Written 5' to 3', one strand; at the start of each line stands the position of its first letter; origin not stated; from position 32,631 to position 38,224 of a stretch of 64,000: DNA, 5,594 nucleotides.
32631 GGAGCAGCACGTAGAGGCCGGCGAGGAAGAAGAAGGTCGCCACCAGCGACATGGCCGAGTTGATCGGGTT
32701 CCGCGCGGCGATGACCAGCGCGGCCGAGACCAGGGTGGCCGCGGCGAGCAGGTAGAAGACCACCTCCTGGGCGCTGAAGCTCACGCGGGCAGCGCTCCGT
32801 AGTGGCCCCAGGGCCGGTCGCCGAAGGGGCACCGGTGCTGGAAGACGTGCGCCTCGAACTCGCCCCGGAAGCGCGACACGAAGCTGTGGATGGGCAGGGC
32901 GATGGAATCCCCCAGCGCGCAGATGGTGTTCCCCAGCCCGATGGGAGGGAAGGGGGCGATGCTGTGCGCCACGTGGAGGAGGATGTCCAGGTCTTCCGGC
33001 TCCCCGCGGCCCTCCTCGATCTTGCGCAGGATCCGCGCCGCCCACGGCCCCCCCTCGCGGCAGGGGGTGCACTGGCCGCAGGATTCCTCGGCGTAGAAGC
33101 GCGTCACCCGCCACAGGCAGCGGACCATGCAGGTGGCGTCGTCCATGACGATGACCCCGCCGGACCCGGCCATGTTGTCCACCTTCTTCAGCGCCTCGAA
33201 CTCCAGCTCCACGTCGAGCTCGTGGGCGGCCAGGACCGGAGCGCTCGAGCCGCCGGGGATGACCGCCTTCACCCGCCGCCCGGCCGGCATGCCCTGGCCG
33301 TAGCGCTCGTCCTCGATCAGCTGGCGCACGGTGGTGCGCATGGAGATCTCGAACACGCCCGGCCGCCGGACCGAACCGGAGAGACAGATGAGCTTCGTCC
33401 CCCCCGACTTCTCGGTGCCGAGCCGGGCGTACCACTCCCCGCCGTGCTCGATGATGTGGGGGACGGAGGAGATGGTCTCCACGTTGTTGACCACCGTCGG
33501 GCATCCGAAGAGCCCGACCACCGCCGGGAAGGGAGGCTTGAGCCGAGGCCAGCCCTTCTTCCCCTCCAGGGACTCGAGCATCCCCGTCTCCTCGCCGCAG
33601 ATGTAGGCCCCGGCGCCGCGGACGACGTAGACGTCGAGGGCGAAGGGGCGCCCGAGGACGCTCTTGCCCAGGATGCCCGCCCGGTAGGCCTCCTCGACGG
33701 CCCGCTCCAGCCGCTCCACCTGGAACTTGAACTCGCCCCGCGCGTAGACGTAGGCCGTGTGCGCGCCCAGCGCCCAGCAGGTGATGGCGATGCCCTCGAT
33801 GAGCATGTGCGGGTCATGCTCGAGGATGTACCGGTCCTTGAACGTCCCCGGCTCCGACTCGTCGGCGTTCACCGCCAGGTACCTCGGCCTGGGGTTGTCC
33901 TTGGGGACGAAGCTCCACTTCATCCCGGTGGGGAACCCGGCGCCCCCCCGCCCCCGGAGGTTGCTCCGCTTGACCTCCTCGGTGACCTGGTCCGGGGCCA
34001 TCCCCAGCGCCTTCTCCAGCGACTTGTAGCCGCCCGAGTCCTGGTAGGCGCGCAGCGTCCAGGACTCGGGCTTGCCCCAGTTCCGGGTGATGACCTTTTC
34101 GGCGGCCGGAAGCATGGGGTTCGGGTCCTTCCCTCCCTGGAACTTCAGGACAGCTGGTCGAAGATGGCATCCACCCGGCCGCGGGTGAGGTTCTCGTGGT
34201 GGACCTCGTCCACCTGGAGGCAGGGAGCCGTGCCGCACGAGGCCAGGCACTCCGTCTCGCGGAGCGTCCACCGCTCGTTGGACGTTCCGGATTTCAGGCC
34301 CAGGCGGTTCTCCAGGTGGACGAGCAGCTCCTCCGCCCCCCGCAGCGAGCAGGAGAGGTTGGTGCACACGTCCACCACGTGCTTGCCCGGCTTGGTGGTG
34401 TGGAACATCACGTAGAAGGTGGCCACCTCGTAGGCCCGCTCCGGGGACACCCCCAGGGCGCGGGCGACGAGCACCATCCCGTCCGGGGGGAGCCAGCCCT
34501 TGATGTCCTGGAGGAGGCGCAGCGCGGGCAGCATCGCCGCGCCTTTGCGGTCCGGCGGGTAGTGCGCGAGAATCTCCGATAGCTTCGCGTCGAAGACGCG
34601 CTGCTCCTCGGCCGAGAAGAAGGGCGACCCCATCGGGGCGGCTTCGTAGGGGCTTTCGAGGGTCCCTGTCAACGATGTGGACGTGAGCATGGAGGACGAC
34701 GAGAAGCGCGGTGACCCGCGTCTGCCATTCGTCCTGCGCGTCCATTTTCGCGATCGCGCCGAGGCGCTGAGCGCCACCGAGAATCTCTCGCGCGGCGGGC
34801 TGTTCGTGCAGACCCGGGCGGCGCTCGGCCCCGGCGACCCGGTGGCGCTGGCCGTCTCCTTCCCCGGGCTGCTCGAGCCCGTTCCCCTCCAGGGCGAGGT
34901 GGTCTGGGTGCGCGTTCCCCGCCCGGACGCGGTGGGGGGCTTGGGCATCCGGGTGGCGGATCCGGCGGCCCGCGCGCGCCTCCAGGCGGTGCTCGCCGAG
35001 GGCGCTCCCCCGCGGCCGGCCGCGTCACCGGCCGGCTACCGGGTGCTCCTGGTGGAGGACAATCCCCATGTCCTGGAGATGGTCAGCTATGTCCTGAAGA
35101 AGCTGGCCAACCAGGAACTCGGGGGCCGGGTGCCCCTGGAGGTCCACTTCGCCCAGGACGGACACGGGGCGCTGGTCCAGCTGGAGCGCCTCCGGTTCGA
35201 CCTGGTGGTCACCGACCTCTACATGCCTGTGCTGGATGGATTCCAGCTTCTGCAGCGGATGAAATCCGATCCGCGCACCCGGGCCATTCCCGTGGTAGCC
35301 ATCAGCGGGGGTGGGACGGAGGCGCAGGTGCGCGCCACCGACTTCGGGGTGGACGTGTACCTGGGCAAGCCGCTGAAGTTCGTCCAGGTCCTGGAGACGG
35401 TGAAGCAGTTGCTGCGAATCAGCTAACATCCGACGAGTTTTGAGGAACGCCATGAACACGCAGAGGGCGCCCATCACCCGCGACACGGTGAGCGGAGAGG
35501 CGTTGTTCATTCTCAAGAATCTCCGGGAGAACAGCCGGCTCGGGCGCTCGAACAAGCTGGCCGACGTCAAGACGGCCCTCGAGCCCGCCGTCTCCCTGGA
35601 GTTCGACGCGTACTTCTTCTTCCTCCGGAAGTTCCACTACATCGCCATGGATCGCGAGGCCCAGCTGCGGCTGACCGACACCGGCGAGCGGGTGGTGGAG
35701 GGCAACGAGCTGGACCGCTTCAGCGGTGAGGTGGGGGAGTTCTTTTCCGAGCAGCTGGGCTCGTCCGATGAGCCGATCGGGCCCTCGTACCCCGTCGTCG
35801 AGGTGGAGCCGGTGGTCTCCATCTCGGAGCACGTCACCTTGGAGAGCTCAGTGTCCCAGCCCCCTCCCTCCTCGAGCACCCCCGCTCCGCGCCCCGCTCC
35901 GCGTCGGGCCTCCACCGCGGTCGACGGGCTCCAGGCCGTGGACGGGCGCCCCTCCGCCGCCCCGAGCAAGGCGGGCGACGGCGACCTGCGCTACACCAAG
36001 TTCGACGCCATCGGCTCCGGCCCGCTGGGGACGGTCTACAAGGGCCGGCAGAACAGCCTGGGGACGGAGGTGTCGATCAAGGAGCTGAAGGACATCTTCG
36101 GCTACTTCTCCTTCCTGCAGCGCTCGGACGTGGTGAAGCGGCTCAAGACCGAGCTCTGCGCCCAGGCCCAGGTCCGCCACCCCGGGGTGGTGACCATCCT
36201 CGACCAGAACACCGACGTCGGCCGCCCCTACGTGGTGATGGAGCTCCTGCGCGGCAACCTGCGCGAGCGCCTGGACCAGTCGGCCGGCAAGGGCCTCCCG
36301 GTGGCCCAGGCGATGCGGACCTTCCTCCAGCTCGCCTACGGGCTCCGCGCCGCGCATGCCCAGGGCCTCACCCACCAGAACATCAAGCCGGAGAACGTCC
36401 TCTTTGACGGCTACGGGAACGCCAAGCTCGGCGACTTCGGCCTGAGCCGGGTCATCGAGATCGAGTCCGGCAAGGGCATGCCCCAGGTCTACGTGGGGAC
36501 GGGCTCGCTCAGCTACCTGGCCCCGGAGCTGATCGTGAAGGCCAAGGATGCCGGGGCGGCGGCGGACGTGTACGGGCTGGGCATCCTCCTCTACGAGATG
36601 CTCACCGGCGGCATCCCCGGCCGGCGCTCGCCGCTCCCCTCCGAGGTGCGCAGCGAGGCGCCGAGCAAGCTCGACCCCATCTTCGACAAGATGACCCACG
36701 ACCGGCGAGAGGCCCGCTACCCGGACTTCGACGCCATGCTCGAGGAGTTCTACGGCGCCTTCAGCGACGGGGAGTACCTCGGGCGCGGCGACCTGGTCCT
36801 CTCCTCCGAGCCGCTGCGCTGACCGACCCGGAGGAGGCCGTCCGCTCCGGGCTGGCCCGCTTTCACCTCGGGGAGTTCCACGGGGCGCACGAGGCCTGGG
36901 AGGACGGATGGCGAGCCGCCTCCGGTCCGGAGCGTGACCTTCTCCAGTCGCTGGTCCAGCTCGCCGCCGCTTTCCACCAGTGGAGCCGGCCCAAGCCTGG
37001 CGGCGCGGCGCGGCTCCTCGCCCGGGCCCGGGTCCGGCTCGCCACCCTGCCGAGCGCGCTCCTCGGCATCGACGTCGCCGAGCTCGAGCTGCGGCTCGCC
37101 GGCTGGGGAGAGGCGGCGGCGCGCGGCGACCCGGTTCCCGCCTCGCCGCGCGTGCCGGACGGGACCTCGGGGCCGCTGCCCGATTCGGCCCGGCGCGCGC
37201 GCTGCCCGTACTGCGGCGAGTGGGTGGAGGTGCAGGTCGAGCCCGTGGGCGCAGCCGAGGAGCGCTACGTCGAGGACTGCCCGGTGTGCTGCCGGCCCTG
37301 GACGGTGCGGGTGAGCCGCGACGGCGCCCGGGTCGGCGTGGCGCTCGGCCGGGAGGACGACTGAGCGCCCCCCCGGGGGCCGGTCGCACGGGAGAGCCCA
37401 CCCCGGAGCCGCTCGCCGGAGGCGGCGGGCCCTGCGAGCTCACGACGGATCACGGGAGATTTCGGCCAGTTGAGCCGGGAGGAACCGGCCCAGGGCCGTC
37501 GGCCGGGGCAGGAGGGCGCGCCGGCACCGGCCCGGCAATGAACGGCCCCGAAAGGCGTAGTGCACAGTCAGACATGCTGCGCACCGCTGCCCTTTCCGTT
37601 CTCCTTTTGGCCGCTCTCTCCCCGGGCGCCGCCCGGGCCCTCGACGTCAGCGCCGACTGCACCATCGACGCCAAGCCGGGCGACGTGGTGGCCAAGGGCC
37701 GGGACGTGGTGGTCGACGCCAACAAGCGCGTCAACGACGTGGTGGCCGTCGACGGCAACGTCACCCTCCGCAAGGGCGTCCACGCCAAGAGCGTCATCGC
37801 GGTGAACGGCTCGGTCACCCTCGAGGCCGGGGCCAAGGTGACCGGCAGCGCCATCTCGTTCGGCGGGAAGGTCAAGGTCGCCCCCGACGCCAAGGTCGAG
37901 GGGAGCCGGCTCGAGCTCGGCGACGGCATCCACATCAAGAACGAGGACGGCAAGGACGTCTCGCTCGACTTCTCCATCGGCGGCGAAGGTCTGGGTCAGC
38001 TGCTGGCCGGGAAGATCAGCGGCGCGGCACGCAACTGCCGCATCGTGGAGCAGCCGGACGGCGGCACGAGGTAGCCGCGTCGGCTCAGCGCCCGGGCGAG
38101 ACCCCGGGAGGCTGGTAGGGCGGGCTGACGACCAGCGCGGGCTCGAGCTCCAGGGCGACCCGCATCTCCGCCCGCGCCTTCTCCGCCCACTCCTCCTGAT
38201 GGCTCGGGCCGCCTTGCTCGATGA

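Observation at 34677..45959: Eleven-kb signalling island wedged between the nuo operon and kdsA-pyrG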

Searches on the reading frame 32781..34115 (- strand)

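Call 96: search_protein_families(library=pfam, proteins=[window:32781-34115:-], max_evalue=0.00001)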
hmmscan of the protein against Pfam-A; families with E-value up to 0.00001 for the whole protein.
window:32781-34115:- (444 aa): 3 families
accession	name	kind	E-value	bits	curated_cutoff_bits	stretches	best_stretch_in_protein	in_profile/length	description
PF01512.22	Complex1_51K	-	6.2e-48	162.9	31.2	1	48-219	1-149/150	Nuo51 FMN-binding domain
PF10589.14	NADH_4Fe-4S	-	5e-27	94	23.5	1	334-423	3-85/85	NADH-ubiquinone oxidoreductase-F iron-sulfur binding region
PF22461.2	SLBB_2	-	9.8e-06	26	27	0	241-307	1-66/79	SLBB domain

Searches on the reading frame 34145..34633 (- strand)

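Call 96: search_protein_families(library=pfam, proteins=[window:34145-34633:-], max_evalue=0.00001)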
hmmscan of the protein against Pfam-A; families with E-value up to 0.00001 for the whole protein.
window:34145-34633:- (162 aa): 1 family
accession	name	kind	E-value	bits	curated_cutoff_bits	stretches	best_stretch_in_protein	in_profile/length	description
PF01257.25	2Fe-2S_thioredx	-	1.3e-42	145.5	24.8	1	19-161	2-144/145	Thioredoxin-like [2Fe-2S] ferredoxin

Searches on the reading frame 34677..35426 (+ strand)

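Call 5: search_protein_families(library=pfam, proteins=[window:34677-35426:+], max_evalue=0.01)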
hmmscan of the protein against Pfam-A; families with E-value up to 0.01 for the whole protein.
window:34677-35426:+ (249 aa): 2 families
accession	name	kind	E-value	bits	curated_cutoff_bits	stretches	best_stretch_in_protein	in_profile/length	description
PF00072.30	Response_reg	-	3.7e-17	62.9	30.2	1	123-242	1-110/111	Response regulator receiver domain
PF07238.19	PilZ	-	3.4e-10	40.6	22.5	1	9-106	1-100/102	PilZ domain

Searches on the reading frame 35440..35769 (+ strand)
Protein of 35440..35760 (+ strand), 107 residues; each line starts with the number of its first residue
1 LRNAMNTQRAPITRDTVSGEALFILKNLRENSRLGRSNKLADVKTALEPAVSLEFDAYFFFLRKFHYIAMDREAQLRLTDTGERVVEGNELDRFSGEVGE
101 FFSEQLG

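Call 75: search_protein_families(library=pfam, proteins=[window:35440-35760:+], max_evalue=1)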
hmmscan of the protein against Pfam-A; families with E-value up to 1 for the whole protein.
window:35440-35760:+ (107 aa): 0 families

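Call 86: predict_structure(alignment_id=A2)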
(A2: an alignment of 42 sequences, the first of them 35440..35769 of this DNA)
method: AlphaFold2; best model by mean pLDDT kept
length: 110 residues; sequences in the alignment: 42
mean_pLDDT: 88.9   pTM: 0.80
mean pLDDT of the five models: 88.9, 88.1, 87.4, 82.5, 53.1
residues with pLDDT >= 90: 89; 70-90: 6; 50-70: 7; < 50: 8
segments of 3 or more residues with pLDDT < 50: 1-3
pLDDT, mean of each block of 10 residues (from residue 1): 48 90 98 96 96 95 98 96 95 93 72
secondary structure, 60 per line:
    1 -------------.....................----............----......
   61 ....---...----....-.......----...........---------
elements in order: H14-34 H40-50 H55-64 E68-70 E75-78 H80-86 H91-101

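Call 88: fold_search(model_id=the predicted structure, library=pdb)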
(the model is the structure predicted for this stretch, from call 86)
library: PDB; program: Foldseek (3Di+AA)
matches with E <= 10: 633; with E <= 0.001: 0
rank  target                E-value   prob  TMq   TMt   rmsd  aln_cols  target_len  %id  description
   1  2qq9                  2.3e-02  1.00  0.50  0.28   8.9       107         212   15  Crystal Structure of DtxR(D6A C102D) Complexed with Nickel(II) (released 2007-10-30)
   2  1bi2_A                3.1e-02  0.99  0.47  0.26   9.5       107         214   15  STRUCTURE OF APO-AND HOLO-DIPHTHERIA TOXIN REPRESSOR (released 1999-06-22)
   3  1lnw_F                3.8e-02  0.99  0.51  0.44  10.5       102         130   19  CRYSTAL STRUCTURE OF THE MEXR REPRESSOR OF THE MEXAB-OPRM MULTIDRUG EFFLUX OPERON OF PSEUDOMONAS AERUGINOSA (released 2002-09-11)
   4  1bi2_B                4.0e-02  0.99  0.51  0.41   9.1       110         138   14  STRUCTURE OF APO-AND HOLO-DIPHTHERIA TOXIN REPRESSOR (released 1999-06-22)
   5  2pg4_B                4.3e-02  0.99  0.48  0.56   4.2        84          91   24  Crystal structure of a putative dna binding protein (ape_0880a) from aeropyrum pernix k1 at 2.21 A resolution (released 2007-04-24)
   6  1g3y                  4.3e-02  0.98  0.49  0.27   9.6       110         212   14  ARG80ALA DTXR (released 2001-10-25)
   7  3glx                  5.1e-02  0.99  0.49  0.27   8.9       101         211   14  Crystal Structure Analysis of the DtxR(E175K) complexed with Ni(II) (released 2009-06-09)
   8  1bi3_B                5.8e-02  0.99  0.47  0.38   8.8        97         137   14  STRUCTURE OF APO-AND HOLO-DIPHTHERIA TOXIN REPRESSOR (released 1999-06-22)
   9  1g3t_A                6.2e-02  0.99  0.49  0.26   9.3       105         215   12  CYS102SER DTXR (released 2001-10-25)
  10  2dtr                  6.6e-02  0.98  0.50  0.27   9.8       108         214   14  STRUCTURE OF DIPHTHERIA TOXIN REPRESSOR (released 1997-08-20)
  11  1g3s                  7.0e-02  0.98  0.46  0.25   7.9       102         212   17  CYS102SER DTXR (released 2001-10-25)
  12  1g3t_B                7.0e-02  0.93  0.47  0.38  10.2       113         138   15  CYS102SER DTXR (released 2001-10-25)
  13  2pg4_A                8.5e-02  0.98  0.48  0.56   4.2        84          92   24  Crystal structure of a putative dna binding protein (ape_0880a) from aeropyrum pernix k1 at 2.21 A resolution (released 2007-04-24)
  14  2hr3_A                9.0e-02  0.97  0.52  0.42  10.8        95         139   21  Crystal structure of putative transcriptional regulator protein from Pseudomonas aeruginosa PA01 at 2.4 A resolution (released 2006-09-19)
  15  1p92                  9.0e-02  0.97  0.51  0.27   9.0       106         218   13  Crystal Structure of (H79A)DtxR (released 2004-05-25)
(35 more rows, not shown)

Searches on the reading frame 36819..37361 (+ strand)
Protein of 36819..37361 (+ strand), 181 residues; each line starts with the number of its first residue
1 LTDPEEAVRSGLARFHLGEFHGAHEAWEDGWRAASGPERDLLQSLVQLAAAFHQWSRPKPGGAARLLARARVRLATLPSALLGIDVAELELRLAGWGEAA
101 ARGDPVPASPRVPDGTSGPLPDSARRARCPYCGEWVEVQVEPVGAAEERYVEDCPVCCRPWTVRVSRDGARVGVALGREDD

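Call 75: search_protein_families(library=pfam, proteins=[window:36819-37361:+], max_evalue=1)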
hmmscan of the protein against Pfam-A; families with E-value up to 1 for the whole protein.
window:36819-37361:+ (181 aa): 4 families
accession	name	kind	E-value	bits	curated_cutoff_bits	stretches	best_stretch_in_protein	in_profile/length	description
PF03745.19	DUF309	-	3.3e-17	62.3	27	1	9-66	2-59/59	Domain of unknown function (DUF309)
PF14255.11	Cys_rich_CPXG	-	3.7e-15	56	25.2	1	128-171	2-44/52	Cysteine-rich CPXCG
PF23451.1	Zn_ribbon_PaaD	-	0.022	14.9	27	1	121-135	9-23/53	PaaD zinc beta ribbon domain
PF24076.1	DUF7368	-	0.061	13.6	27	1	123-168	60-106/163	Family of unknown function (DUF7368)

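Call 82: search_solved_structures(query=window:36819-37361:+, max_evalue=0.1)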
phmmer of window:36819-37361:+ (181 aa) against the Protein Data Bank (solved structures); distinct sequences matched with E-value up to 0.1: 3.
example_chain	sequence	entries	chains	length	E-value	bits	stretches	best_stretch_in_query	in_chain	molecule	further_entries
2cwy_A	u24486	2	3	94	5.6e-10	42.5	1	13-89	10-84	hypothetical protein TTHA0068 | conserved hypothetical protein, TTHA0068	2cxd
2ijq_A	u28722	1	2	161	0.00033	23.6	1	6-90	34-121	Hypothetical protein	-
9r8v_P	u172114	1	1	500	0.068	16.1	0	146-165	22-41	Pre-mRNA-splicing factor RBM22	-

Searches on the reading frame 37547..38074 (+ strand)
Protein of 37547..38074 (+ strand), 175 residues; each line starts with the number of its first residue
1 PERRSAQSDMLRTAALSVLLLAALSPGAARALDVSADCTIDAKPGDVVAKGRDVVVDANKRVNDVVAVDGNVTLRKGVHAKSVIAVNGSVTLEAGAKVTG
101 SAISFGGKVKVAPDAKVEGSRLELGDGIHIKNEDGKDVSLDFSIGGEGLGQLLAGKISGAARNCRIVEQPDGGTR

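Call 5: search_protein_families(library=pfam, proteins=[window:37547-38074:+], max_evalue=0.01)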
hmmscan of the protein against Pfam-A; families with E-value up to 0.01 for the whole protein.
window:37547-38074:+ (175 aa): 1 family
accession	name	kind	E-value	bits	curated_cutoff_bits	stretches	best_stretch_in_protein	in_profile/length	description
PF11999.13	Ice_binding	-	0.0098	16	28.7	0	66-124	138-196/208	Ice-binding-like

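Call 75: search_protein_families(library=pfam, proteins=[window:37574-38071:+], max_evalue=1)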
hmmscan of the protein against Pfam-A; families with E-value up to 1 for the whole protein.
window:37574-38071:+ (166 aa): 4 families
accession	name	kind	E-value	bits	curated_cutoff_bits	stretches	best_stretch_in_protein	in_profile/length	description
PF11999.13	Ice_binding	-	0.009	16.1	28.7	1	57-115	138-196/208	Ice-binding-like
PF21112.3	CsgH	-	0.18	12.3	27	1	57-116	8-67/88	CsgH protein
PF18886.6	DUF5649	-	0.24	12.2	25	1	61-102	2-45/68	Repeats of unknown function (DUF5649)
PF03166.19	MH2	-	0.31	11.7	25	1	69-131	19-78/174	MH2 domain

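Call 81: search_solved_structures(query=window:37574-38071:+, max_evalue=1)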
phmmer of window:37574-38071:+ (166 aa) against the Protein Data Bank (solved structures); distinct sequences matched with E-value up to 1: 6.
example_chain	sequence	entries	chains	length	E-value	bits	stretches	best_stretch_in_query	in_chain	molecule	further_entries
2jku_A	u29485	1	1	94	0.14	15.4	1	29-74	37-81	PROPIONYL-COA CARBOXYLASE ALPHA CHAIN, MITOCHONDRIAL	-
4f34_A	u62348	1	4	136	0.23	14.7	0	84-145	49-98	de novo protein Symfoil-4V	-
8rja_C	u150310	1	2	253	0.28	14.4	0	53-113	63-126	formylmethanofuran dehydrogenase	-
3o4c_A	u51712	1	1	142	0.32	14.2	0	117-149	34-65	de novo designed beta-trefoil architecture with symmetric primary structure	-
2x7h_A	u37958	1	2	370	0.41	13.9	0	6-50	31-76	ZINC-BINDING ALCOHOL DEHYDROGENASE DOMAIN-CONTAINING PROTEIN 2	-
9wkr_A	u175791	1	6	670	0.89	12.8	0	30-73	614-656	Propionyl-CoA carboxylase alpha chain, mitochondrial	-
